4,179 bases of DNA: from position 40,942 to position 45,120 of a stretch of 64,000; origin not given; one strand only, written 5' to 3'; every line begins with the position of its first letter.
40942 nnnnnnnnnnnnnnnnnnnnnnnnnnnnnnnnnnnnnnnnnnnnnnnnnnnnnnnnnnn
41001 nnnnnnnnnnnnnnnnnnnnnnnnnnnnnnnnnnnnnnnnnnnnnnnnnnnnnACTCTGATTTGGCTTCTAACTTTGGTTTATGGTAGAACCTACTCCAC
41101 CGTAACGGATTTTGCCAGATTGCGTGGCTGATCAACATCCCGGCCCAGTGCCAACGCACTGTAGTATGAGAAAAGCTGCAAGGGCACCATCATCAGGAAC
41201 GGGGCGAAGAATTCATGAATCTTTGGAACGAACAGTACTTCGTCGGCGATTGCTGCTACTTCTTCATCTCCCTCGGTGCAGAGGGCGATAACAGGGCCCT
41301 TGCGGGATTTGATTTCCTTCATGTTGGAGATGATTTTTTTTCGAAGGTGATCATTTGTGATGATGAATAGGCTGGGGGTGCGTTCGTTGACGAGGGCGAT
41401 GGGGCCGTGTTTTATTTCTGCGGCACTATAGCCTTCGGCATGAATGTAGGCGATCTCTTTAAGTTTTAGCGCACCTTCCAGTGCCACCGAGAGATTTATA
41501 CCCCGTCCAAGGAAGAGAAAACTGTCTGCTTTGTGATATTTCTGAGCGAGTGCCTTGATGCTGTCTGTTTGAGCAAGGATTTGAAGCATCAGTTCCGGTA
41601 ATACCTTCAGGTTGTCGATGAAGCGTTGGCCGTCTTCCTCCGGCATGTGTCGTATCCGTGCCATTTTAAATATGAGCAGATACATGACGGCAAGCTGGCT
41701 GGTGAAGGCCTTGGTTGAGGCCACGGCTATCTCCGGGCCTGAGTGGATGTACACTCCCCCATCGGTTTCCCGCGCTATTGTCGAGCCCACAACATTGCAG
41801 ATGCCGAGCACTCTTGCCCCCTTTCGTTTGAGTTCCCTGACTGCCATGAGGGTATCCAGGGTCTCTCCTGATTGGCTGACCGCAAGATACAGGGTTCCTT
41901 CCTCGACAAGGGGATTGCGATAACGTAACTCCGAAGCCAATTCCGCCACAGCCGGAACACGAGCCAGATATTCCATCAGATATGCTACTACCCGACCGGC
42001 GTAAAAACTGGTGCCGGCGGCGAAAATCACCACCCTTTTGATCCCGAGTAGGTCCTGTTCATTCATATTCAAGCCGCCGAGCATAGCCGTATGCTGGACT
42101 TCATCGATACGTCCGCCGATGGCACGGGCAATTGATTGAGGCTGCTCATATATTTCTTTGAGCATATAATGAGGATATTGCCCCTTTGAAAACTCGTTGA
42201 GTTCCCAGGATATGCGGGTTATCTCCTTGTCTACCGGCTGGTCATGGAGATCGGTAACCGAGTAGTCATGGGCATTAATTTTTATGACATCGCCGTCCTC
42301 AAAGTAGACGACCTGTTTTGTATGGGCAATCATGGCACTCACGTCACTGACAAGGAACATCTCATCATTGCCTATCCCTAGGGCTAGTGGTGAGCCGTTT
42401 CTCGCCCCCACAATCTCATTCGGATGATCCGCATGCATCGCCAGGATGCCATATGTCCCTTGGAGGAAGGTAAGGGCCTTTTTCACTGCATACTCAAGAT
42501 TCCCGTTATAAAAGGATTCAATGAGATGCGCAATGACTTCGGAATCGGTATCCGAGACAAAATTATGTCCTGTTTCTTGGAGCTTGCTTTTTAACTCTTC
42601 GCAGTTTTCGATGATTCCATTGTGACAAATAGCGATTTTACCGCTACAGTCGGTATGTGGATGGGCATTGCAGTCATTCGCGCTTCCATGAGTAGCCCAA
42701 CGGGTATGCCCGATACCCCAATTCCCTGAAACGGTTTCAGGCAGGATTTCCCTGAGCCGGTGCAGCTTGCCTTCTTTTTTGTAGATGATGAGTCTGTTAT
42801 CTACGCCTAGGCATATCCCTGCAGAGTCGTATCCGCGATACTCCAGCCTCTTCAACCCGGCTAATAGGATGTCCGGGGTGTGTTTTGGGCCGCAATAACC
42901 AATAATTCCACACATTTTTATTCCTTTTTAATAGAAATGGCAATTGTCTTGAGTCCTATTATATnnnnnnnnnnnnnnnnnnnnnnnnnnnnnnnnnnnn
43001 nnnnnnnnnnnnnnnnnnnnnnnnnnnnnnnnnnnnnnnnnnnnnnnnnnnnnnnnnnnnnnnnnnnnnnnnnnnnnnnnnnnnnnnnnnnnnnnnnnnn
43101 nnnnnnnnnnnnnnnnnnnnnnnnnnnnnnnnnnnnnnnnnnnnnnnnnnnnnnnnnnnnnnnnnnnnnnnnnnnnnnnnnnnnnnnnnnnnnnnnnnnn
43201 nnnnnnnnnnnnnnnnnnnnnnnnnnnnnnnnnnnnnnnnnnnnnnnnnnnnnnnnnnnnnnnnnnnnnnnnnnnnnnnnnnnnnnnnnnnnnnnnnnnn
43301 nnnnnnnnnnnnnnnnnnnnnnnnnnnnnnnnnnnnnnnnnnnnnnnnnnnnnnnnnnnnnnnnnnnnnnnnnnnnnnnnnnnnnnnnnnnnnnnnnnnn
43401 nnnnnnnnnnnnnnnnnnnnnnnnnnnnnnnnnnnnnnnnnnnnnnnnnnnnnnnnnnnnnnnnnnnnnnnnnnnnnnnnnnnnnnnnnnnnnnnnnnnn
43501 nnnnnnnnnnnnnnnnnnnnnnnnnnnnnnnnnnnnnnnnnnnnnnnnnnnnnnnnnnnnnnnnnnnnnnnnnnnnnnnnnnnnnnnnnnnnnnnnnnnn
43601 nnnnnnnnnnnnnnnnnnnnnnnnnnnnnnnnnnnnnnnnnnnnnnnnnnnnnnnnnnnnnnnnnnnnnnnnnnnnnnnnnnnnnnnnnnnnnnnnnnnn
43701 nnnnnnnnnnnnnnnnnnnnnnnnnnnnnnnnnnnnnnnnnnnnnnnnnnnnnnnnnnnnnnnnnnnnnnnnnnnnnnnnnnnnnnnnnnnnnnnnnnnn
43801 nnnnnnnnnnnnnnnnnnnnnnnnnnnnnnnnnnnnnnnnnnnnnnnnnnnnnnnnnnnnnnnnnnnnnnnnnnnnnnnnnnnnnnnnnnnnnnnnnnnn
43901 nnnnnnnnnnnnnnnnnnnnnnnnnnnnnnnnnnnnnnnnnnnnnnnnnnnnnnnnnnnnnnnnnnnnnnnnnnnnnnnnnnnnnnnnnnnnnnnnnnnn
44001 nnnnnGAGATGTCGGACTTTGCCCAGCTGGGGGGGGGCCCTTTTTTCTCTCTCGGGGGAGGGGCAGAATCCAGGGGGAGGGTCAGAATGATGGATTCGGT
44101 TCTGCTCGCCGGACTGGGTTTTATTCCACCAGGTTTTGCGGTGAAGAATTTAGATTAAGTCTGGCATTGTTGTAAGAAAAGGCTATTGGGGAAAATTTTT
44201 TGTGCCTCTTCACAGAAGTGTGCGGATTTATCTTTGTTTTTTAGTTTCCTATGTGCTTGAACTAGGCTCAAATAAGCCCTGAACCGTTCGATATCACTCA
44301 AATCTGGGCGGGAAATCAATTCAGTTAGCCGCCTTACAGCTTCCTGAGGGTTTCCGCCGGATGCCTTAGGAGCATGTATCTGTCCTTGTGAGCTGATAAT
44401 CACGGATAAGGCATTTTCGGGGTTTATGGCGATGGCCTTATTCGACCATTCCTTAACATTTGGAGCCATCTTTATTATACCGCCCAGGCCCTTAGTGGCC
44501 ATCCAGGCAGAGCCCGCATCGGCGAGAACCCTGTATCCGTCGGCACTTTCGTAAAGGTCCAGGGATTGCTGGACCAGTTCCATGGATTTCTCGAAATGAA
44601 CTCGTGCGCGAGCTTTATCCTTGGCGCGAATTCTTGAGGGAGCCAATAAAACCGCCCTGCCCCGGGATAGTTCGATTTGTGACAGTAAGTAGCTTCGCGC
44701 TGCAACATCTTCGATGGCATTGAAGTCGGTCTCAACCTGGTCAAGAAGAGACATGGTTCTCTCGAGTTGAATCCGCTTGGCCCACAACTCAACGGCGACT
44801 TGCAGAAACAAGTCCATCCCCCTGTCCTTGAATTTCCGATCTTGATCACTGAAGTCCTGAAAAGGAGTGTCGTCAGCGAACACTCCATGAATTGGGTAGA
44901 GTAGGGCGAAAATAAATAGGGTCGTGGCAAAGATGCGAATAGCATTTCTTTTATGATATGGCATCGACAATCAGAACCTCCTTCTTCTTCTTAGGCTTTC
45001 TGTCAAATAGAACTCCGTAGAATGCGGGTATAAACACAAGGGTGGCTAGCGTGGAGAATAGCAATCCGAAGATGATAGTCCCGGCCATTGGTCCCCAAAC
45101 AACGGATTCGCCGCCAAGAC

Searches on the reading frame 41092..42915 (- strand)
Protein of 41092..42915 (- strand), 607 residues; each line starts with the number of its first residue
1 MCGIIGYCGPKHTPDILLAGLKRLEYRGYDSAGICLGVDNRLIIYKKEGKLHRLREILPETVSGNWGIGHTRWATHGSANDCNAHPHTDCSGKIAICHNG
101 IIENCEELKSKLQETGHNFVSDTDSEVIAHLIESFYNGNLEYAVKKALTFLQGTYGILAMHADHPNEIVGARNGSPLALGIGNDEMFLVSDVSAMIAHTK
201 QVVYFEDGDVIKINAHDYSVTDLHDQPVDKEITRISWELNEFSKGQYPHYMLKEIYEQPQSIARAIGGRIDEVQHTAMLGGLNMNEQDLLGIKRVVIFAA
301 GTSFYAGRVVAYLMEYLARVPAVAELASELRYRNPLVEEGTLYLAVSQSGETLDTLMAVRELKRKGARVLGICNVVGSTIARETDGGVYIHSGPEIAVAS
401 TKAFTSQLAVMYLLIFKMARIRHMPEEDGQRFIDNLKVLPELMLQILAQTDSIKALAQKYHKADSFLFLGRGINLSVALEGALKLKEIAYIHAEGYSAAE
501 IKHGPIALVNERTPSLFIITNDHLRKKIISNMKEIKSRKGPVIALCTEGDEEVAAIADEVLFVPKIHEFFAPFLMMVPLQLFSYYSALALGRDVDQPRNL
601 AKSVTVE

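Call 12: search_protein_families(library=pfam, proteins=[window:41092-42915:-], max_evalue=0.01)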
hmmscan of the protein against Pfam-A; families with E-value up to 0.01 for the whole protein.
window:41092-42915:- (607 aa): 4 families
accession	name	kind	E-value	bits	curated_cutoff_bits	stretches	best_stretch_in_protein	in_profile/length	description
PF01380.27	SIS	-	1e-54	184.3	25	2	292-415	5-129/131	SIS domain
PF13522.11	GATase_6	-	2.5e-16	60.3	27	1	62-182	8-121/130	Glutamine amidotransferase domain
PF13537.11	GATase_7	-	7e-13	49.1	25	1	82-195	11-121/123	Glutamine amidotransferase domain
PF13230.11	GATase_4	-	0.003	17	23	1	67-133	74-139/272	Glutamine amidotransferases class-II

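Call 57: find_encoding_contigs(protein=window:41092-42915:-, flank=10000, max_places=5)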
Protein window:41092-42915:- (607 aa): no gene with exactly this product is on record in the collection.

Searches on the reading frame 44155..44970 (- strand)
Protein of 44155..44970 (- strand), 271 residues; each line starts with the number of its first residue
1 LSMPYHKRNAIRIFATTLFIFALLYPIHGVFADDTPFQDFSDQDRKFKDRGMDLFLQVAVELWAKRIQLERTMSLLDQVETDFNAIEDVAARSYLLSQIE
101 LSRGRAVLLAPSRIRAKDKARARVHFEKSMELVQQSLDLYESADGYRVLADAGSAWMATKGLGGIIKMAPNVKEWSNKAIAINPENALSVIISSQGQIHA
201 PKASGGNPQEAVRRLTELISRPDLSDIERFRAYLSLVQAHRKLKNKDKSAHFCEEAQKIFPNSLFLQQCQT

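Call 28: search_protein_families(library=pfam, proteins=[window:44155-44970:-], max_evalue=0.0001)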
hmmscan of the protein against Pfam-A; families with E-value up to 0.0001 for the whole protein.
window:44155-44970:- (271 aa): 1 family
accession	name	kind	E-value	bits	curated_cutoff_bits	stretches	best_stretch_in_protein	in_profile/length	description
PF07719.23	TPR_2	-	6.4e-05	23.2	27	0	238-262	9-33/34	Tetratricopeptide repeat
